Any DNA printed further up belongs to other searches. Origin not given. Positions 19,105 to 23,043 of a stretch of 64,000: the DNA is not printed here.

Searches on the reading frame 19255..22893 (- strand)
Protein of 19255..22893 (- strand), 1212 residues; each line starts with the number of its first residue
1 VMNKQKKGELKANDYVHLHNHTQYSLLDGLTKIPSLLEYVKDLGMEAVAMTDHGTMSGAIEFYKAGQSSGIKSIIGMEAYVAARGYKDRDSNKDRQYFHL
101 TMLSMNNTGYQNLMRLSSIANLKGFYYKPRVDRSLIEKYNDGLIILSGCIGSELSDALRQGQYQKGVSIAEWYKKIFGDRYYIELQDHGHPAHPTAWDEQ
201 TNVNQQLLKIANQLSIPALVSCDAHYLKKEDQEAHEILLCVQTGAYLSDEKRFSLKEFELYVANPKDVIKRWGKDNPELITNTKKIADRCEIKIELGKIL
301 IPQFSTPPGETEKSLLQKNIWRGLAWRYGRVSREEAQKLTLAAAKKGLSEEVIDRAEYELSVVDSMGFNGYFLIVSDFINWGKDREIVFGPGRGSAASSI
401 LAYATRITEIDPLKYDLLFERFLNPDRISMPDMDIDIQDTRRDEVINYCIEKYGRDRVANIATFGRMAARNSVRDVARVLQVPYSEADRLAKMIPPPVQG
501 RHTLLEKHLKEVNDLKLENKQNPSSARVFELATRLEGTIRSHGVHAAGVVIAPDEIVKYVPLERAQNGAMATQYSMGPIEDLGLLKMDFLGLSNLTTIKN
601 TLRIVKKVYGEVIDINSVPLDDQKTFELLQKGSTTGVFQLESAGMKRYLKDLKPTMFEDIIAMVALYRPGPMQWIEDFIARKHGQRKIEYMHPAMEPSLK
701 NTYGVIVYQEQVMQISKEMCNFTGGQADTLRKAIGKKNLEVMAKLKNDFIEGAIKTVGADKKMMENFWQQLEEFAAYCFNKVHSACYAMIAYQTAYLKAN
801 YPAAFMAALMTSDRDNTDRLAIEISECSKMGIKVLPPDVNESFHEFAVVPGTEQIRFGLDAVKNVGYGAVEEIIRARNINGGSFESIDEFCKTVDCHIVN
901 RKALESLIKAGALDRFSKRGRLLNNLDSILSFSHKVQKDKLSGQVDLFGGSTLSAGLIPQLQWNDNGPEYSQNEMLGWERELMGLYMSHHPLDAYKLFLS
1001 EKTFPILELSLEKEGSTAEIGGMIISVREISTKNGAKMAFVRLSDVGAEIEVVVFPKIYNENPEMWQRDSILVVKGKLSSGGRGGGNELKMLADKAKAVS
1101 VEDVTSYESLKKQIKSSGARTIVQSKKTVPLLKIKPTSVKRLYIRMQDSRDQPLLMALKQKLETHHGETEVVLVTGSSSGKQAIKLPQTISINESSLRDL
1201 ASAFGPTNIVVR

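Call 60: search_protein_families(library=pfam, proteins=[window:19255-22893:-], max_evalue=0.00001)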
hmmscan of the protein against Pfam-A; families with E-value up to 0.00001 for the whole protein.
window:19255-22893:- (1212 aa): 5 families
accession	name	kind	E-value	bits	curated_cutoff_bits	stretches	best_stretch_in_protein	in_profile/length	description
PF07733.18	DNA_pol3_alpha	-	3.3e-94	315.8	23.9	1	316-591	3-260/260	Bacterial DNA polymerase III alpha NTPase domain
PF17657.6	DNA_pol3_finger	-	5.8e-65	218.1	22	1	594-755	1-164/166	Bacterial DNA polymerase III alpha subunit finger domain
PF02811.25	PHP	-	3.6e-52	177.4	26.4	1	17-188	1-164/164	PHP domain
PF14579.12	HHH_6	-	1.8e-26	92.6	25.6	1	831-918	1-85/90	Helix-hairpin-helix motif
PF01336.31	tRNA_anti-codon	-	3e-10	40.3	27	1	1020-1096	3-72/75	OB-fold nucleic acid binding domain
